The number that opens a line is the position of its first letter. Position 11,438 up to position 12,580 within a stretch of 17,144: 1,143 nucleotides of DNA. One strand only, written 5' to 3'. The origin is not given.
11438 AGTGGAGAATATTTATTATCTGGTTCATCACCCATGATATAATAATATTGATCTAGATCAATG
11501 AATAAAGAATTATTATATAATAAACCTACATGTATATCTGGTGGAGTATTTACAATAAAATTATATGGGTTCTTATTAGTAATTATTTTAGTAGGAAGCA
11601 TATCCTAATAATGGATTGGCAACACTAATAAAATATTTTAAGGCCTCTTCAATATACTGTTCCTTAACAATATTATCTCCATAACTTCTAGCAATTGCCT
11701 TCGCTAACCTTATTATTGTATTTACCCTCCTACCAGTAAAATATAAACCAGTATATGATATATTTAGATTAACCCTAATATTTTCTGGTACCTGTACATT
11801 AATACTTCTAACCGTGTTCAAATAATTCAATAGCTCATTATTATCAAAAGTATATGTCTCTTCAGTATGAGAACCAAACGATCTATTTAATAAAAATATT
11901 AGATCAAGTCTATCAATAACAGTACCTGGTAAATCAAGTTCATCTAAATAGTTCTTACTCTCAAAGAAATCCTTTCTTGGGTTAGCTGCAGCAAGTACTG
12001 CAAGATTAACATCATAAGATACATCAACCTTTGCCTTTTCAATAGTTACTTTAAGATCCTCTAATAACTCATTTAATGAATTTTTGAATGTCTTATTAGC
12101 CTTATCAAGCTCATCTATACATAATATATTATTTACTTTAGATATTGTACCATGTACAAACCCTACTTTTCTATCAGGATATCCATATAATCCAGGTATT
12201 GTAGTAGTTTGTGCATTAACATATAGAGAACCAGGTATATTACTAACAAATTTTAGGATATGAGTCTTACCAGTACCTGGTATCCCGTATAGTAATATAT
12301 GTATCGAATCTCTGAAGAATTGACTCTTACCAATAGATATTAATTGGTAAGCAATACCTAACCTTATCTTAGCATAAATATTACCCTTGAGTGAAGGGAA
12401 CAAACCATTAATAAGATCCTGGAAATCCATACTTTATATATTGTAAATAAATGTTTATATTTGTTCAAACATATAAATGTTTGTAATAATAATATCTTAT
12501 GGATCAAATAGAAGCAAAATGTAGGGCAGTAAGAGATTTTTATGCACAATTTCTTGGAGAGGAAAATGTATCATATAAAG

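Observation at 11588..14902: Full-length MCM and an AAA+-only 'mini-MCM' encoded divergently around one 340-bp control region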

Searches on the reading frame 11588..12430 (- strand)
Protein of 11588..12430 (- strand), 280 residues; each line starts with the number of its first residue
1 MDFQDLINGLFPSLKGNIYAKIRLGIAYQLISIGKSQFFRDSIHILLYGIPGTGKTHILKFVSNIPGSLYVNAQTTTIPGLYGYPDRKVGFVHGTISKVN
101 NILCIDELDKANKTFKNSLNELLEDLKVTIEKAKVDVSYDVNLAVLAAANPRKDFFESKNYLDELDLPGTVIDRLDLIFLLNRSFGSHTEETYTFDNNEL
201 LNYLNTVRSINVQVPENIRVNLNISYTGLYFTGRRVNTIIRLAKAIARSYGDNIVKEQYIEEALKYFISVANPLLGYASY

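Call 7: search_protein_families(library=pfam, proteins=[window:11588-12430:-], max_evalue=0.01)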
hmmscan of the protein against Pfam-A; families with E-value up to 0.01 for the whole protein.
window:11588-12430:- (280 aa): 9 families
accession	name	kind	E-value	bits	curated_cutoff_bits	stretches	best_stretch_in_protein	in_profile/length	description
PF00493.29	MCM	-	1.4e-29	103.2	23.3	1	4-184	16-207/224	MCM P-loop domain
PF01078.27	Mg_chelatase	-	9.5e-10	38.7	20.3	1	93-152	99-159/207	Magnesium chelatase, subunit ChlI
PF00004.35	AAA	-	2.5e-08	34.8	21.2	1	45-151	1-110/131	ATPase family associated with various cellular activities (AAA)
PF07728.20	AAA_5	-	3.6e-07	30.7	22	1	44-157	1-127/139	AAA domain (dynein-related subfamily)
PF07726.17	AAA_3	-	6.9e-07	29.6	27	1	44-152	1-113/131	ATPase family associated with various cellular activities (AAA)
PF05496.18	RuvB_N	-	4e-06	27.1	27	1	44-132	35-119/159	Holliday junction DNA helicase RuvB P-loop domain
PF17855.7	MCM_lid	-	2.2e-05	25.3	27.4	1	226-265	42-81/87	MCM AAA-lid domain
PF07724.20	AAA_2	-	0.0063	17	27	0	78-138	48-115/166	AAA domain (Cdc48 subfamily)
PF13401.12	AAA_22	-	0.0087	16.8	27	0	44-64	7-27/130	AAA domain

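Call 8: search_protein_families(library=ncbifam, proteins=[window:11588-12430:-], max_evalue=0.01)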
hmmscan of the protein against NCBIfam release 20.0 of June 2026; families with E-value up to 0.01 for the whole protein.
window:11588-12430:- (280 aa): 7 families
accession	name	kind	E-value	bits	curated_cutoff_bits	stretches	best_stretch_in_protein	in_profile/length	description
NF040949.1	minchrom_main_MCM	domain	1.2e-24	86.6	940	1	12-188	291-478/682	minichromosome maintenance protein MCM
TIGR00368.1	TIGR00368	hypoth_equivalog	1.2e-06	27.4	362.4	1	99-152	295-348/499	YifB family Mg chelatase-like AAA ATPase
TIGR00635.1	ruvB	equivalog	1.5e-05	24.2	299.05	1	44-131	32-113/305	Holliday junction branch migration DNA helicase RuvB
NF000868.0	PRK00080.1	equivalog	7.3e-05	21.8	282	1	44-130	53-133/330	Holliday junction branch migration DNA helicase RuvB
NF042959.1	IteA_antiphage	equivalog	0.002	17.4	510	1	42-117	125-201/367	anti-phage ATPase IteA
NF007365.0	PRK09862.1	equivalog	0.0021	16.7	530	0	95-152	289-347/506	YifB family Mg chelatase-like AAA ATPase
TIGR02903.1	spore_lon_C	equivalog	0.0039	15.8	678.8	0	83-137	252-303/615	Lon family ATP-dependent protease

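Call 10: search_solved_structures(query=window:11588-12430:-, max_evalue=0.001, show_alignments=2)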
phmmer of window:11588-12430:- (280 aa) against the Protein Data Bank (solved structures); distinct sequences matched with E-value up to 0.001: 84 (the best 60 are shown).
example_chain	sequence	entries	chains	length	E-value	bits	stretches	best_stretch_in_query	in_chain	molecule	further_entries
6raw_4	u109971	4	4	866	6.2e-22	81.4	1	26-181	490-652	DNA replication licensing factor MCM4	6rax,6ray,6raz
4r7y_A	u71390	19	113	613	7.2e-20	74.6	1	7-181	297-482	Minichromosome maintenance protein MCM, Cell division control protein 21 | Minichromosome maintenance protein MCM,DNA helicase | Minichromosome maintenance prot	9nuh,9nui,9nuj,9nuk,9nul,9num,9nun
22vt_4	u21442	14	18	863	1.6e-19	73.5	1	32-181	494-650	DNA replication licensing factor MCM4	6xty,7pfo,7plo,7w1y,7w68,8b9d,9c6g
6xtx_4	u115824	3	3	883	1.7e-19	73.4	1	32-181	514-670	DNA replication licensing factor MCM4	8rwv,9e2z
8s09_4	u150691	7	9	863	2.7e-19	72.8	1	32-181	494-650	DNA replication licensing factor MCM4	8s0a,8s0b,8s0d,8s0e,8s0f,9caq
8w0e_4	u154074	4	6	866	2.7e-19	72.8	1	32-181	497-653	DNA replication licensing factor MCM4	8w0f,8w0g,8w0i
8q6o_C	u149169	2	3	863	4.2e-19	72.1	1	32-181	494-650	DNA replication licensing factor mcm4-B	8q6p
6u0m_5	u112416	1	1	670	8e-19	71.2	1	6-255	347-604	Minichromosome maintenance protein 5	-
28vy_5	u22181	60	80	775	1.2e-18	70.6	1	6-255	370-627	Minichromosome maintenance protein 5 | Minichromosome Maintenance 5 | DNA replication licensing factor MCM5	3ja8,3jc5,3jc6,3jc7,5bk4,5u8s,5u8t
4fdg_B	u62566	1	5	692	1.7e-18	70.1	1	6-192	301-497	Minichromosome maintenance protein MCM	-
6mii_A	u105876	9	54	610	2e-18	69.9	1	6-192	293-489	Minichromosome maintenance protein MCM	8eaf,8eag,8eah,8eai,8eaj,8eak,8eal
4r7z_A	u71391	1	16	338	3e-18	69.3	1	7-181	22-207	Cell division control protein 21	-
3f9v_A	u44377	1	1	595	3.5e-18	69.1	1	6-192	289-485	Minichromosome maintenance protein MCM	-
9gjp_5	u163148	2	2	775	8.4e-18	67.9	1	6-255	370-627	Minichromosome maintenance protein 5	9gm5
6raw_6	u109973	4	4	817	2.4e-17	66.4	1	3-181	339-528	DNA replication licensing factor Mcm6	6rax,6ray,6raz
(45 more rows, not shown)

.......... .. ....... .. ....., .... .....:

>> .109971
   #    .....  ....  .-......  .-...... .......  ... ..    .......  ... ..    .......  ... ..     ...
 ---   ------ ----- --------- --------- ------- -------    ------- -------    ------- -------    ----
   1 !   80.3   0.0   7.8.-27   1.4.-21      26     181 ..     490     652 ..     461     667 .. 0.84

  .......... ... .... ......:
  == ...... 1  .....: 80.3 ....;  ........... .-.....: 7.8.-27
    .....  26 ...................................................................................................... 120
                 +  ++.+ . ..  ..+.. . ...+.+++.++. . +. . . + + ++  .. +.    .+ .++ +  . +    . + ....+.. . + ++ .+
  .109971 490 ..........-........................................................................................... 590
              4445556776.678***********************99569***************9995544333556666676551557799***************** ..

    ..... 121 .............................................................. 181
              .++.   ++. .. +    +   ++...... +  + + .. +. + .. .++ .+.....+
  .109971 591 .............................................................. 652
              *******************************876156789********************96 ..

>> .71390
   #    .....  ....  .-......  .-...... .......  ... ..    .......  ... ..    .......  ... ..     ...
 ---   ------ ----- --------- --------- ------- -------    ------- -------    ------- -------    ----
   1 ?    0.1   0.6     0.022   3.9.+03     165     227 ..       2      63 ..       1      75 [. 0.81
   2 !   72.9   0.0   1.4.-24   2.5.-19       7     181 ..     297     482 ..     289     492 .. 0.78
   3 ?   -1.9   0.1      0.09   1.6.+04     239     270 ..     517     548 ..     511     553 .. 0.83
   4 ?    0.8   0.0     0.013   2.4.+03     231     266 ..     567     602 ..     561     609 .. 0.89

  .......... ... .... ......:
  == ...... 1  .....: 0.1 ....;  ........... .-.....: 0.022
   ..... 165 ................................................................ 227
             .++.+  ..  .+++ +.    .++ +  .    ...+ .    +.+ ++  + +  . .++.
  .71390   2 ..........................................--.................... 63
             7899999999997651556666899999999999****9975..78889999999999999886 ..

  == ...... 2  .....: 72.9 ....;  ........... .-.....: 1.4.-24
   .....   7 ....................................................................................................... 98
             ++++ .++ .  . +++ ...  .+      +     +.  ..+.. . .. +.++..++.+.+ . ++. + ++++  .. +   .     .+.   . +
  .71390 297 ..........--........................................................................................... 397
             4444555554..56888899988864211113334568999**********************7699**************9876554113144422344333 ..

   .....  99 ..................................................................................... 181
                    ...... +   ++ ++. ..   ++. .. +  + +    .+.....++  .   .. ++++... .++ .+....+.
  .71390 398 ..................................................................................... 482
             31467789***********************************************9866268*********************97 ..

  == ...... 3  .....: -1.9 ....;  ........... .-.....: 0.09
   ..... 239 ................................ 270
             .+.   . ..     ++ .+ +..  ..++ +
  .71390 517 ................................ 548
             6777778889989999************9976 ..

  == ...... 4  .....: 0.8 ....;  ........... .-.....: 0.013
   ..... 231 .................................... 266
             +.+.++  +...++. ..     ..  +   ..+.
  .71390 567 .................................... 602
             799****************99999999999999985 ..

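Call 12: find_encoding_contigs(protein=window:11588-12430:-, flank=10000, max_places=6)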
Protein window:11588-12430:- (280 aa): no gene with exactly this product is on record in the collection.

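Call 13: find_homologous_proteins(query=window:11588-12430:-, max_evalue=0.001)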
Query window:11588-12430:- (280 aa): 47 proteins with E <= 0.001 among 1775 candidates.
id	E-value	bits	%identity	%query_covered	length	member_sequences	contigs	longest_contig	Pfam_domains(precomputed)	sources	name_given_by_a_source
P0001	6.1e-170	582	94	100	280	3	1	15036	PF07726.18,PF17855.8,PF00493.30,PF00004.36,PF05496.19,PF07728.21,PF01078.28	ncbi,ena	-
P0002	2.1e-149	514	81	100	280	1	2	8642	PF07726.18,PF17855.8,PF00493.30,PF00004.36,PF07728.21,PF01078.28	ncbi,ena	-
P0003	3.6e-94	333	58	99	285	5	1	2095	PF07726.18,PF00493.30,PF07728.21,PF01078.28,PF13337.13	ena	-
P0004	6.2e-93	329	58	99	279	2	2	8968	PF07726.18,PF17855.8,PF00493.30,PF07728.21,PF01078.28,PF13337.13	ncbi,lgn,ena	-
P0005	8.2e-93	329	58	99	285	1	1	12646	PF00158.33,PF07726.18,PF00493.30,PF07728.21,PF01078.28,PF13337.13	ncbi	-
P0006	1.8e-92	328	56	99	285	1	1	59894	PF00158.33,PF00493.30,PF07728.21,PF01078.28,PF13337.13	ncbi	ncbi:MAG: ATP-binding protein [Nanopusillaceae archaeon]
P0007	3.4e-83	297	55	99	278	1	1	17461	PF00493.30,PF07728.21,PF01078.28,PF13337.13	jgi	-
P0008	3.7e-80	287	55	99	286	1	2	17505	PF07726.18,PF00493.30,PF07728.21,PF01078.28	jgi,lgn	-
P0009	5.6e-19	87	30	94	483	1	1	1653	PF21120.4,PF08529.17,PF17855.8,PF00493.30,PF07728.21,PF01078.28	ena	-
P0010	2.5e-17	81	28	95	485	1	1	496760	PF17855.8,PF00493.30,PF07728.21,PF01078.28,PF17207.10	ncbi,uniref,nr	ncbi:MCM4 [Acanthosepion pharaonis]|uniref:DNA replication licensing factor MCM4 n=1 Tax=Acanthosepi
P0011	6.6e-17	80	37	50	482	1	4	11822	PF17855.8,PF00493.30,PF00004.36,PF07728.21,PF01078.28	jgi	-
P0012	4.3e-16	77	36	64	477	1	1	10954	PF14551.12,PF07726.18,PF00493.30,PF07728.21,PF01078.28,PF17207.10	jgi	-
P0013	1.6e-15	75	29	94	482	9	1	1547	PF17855.8,PF00493.30,PF07728.21,PF01078.28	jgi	jgi:replicative DNA helicase Mcm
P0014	2.4e-15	75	29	69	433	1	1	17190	PF00158.33,PF17855.8,PF00493.30,PF07728.21,PF01078.28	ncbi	-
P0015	1.0e-14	73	36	63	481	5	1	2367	PF14551.12,PF00493.30,PF07728.21,PF01078.28,PF17207.10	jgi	jgi:replicative DNA helicase Mcm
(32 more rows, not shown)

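Call 15: find_encoding_contigs(protein=P0006, flank=8000, max_places=3)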
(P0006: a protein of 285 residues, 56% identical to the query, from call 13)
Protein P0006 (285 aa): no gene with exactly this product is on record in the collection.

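Call 16: find_encoding_contigs(protein=P0007, flank=8000, max_places=3)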
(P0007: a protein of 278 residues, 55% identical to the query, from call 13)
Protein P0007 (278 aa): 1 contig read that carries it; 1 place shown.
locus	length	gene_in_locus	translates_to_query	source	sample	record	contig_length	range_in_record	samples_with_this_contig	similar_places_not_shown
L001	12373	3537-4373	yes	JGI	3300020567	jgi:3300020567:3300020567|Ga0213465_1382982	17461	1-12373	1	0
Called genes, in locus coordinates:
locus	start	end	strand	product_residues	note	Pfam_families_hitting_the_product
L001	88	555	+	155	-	-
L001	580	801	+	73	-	-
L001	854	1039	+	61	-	-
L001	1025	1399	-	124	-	PF02150:Zn_ribbon_RPB9 (weak), PF05129:Zn_ribbon_Elf1 (faint), PF06044:DpnI (faint), PF13248:Zn_ribbon_3 (faint), PF13717:Zn_ribbon_4 (faint), PF13719:Zn_ribbon_5 (faint), PF14354:Lar_restr_allev (faint), PF22910:EDR4-like_1st (faint), +2 more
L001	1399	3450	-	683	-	PF00493:MCM, PF07728:AAA_5 (weak), PF01078:Mg_chelatase (weak), PF17855:MCM_lid (weak)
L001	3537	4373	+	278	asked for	PF00493:MCM, PF13337:BrxL_ATPase (faint), PF07728:AAA_5 (weak), PF01078:Mg_chelatase (weak)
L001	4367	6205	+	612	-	-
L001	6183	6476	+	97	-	-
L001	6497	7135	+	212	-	-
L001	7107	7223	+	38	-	-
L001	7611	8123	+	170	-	-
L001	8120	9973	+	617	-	-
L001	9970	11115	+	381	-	-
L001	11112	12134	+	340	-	-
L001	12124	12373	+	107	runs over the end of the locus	-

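Call 19: find_encoding_contigs(protein=P0008, flank=10000, max_places=3)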
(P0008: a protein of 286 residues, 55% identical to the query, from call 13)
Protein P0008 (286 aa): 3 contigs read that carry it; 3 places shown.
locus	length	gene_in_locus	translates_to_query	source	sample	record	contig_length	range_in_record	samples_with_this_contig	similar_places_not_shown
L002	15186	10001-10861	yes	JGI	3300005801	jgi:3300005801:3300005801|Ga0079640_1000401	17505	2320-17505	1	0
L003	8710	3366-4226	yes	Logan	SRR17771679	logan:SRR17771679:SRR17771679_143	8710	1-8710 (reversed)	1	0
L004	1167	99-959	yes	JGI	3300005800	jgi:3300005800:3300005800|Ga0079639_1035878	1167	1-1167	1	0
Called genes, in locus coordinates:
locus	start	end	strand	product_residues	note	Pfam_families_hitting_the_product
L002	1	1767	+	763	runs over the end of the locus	PF02384:N6_Mtase, PF20473:MmeI_Mtase (faint), PF07669:Eco57I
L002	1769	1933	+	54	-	-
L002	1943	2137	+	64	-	-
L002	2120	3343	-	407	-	PF04055:Radical_SAM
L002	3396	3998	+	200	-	-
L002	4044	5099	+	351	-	-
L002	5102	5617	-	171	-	-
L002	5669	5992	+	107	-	-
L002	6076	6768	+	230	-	-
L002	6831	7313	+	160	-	-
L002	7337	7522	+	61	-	-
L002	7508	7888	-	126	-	PF01485:IBR (faint), PF02150:Zn_ribbon_RPB9 (weak), PF06044:DpnI (faint), PF12760:Zn_ribbon_IS1595 (faint), PF13248:Zn_ribbon_3 (faint), PF13717:Zn_ribbon_4 (faint), PF14354:Lar_restr_allev (faint), PF22910:EDR4-like_1st (faint)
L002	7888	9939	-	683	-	PF00493:MCM, PF00004:AAA (faint), PF07728:AAA_5, PF01078:Mg_chelatase (weak), PF17855:MCM_lid (weak)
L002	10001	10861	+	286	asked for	PF00493:MCM, PF07726:AAA_3 (weak), PF07728:AAA_5, PF01078:Mg_chelatase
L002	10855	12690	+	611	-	-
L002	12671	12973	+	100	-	-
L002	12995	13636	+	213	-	-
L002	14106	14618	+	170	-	-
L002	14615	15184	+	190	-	?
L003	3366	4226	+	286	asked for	PF00493:MCM, PF07726:AAA_3 (weak), PF07728:AAA_5, PF01078:Mg_chelatase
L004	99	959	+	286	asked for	PF00493:MCM, PF07726:AAA_3 (weak), PF07728:AAA_5, PF01078:Mg_chelatase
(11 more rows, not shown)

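Call 20: find_encoding_contigs(protein=P0001, flank=10000, max_places=3)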
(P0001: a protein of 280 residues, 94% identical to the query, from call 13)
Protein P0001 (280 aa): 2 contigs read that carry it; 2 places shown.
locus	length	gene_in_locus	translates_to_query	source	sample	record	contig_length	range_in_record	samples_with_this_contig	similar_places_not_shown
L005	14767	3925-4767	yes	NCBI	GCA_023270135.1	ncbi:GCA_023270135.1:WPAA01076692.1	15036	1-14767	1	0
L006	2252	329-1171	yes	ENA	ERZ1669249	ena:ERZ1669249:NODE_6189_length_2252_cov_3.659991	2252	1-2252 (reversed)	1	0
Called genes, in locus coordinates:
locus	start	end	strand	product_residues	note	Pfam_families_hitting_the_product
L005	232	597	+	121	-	-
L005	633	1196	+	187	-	-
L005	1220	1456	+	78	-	-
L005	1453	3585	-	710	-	PF17207:MCM_OB, PF00493:MCM, PF07728:AAA_5, PF01078:Mg_chelatase (weak), PF17855:MCM_lid, PF21120: (faint)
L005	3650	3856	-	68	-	-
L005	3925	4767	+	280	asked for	PF00493:MCM, PF05496:RuvB_N (weak), PF07726:AAA_3 (weak), PF07728:AAA_5 (weak), PF00004:AAA, PF01078:Mg_chelatase (weak), PF17855:MCM_lid (weak)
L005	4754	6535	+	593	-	-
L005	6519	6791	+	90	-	-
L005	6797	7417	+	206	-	-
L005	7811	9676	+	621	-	-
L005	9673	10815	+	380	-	-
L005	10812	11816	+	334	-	-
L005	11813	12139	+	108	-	-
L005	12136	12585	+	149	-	-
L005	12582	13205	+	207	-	-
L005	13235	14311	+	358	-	-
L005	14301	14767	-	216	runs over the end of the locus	-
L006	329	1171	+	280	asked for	PF00493:MCM, PF05496:RuvB_N (weak), PF07726:AAA_3 (weak), PF07728:AAA_5 (weak), PF00004:AAA, PF01078:Mg_chelatase (weak), PF17855:MCM_lid (weak)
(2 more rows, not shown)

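Call 31: search_protein_families(library=phrogs, proteins=[window:11588-12430:-], max_evalue=0.01)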
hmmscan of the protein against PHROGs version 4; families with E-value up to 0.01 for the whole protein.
window:11588-12430:- (280 aa): 5 families
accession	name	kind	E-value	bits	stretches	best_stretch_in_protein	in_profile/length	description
phrog_10371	-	DNA, RNA and nucleotide metabolism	2.2e-26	93.3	1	6-186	282-478/683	DNA helicase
phrog_249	-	moron, auxiliary metabolic gene and host takeover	2.4e-07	31.4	1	37-150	122-244/380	porphyrin biosynthesis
phrog_16448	-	other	2.5e-06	27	1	41-185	448-595/680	ATPase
phrog_9172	-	unknown function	3.8e-05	23.7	1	45-109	110-176/509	-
phrog_168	-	DNA, RNA and nucleotide metabolism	3.9e-05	24.5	1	44-140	44-128/314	clamp loader of DNA polymerase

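Call 36: find_related_loci(query=window:11588-12430:-, collection=viral_contigs, flank=10000)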
Query window:11588-12430:- (280 aa) in viral_contigs; peptide patterns used: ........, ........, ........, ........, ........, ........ (x = any residue, [..] = any of these).
9 stretches matched a pattern, but none encodes a relative of the query by tblastn (E <= 1e-3).

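Call 42: find_related_loci(query=A6, collection=genome_contigs, flank=10000)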
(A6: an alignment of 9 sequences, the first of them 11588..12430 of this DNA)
Query A6 (280 aa) in genome_contigs; peptide patterns used: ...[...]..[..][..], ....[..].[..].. (x = any residue, [..] = any of these).
204 stretches matched a pattern; 1 encode a relative of the query (tblastn E <= 1e-3); 1 distinct loci.
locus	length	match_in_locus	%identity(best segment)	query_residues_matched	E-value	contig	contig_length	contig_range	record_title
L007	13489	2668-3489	25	4-261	1e-6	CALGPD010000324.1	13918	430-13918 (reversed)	MAG TPA_asm: uncultured Spirochaetia bacterium isolate ERR1995158_bin.62_CONCOCT_v1.1_MAG genome assembly, contig: ERZ16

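Call 44: list_cluster_members(proteins=[P0006, P0005, P0004, P0002])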
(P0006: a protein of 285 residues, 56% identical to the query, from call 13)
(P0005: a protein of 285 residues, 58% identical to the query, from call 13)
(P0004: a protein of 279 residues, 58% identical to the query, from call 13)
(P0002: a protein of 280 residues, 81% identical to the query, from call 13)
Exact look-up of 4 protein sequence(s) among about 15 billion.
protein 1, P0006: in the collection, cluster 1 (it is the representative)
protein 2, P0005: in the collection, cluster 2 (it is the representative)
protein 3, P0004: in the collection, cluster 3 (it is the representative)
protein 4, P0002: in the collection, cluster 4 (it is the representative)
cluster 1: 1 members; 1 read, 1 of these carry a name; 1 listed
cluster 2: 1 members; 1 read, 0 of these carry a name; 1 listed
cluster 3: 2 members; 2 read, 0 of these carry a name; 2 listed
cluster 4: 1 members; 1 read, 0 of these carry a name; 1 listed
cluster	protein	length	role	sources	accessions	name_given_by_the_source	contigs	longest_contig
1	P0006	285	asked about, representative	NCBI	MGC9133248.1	MAG: ATP-binding protein [Nanopusillaceae archaeon]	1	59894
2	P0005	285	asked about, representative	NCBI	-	-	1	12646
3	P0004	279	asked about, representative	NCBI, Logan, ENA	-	-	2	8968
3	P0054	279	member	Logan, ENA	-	-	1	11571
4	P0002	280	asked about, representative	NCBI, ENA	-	-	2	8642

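Call 45: find_related_loci(query=A6, collection=viral_contigs, flank=10000)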
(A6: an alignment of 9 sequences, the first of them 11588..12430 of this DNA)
Query A6 (280 aa) in viral_contigs; peptide patterns used: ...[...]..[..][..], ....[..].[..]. (x = any residue, [..] = any of these).
30 stretches matched a pattern; 1 encode a relative of the query (tblastn E <= 1e-3); 1 distinct loci.
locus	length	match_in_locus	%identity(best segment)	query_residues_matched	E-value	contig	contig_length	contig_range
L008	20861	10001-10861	25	6-257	8e-17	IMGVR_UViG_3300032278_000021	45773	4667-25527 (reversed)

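Call 47: find_encoding_contigs(protein=P0005, flank=10000, max_places=3)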
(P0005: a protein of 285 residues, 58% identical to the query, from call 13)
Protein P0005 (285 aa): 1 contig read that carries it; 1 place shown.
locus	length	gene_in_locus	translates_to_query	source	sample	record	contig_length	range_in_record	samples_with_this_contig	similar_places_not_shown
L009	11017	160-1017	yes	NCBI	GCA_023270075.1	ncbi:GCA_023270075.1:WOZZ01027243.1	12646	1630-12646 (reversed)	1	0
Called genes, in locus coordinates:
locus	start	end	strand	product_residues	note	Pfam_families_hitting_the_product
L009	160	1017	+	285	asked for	PF00493:MCM, PF00158:Sigma54_activat (faint), PF13337:BrxL_ATPase (weak), PF07726:AAA_3 (faint), PF07728:AAA_5, PF01078:Mg_chelatase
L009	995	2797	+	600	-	-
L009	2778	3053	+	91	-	-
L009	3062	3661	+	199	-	-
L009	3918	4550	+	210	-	-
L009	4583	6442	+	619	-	-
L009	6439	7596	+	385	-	-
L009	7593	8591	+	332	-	-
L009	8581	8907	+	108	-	-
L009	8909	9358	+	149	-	-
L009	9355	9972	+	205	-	-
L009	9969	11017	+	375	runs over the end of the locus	-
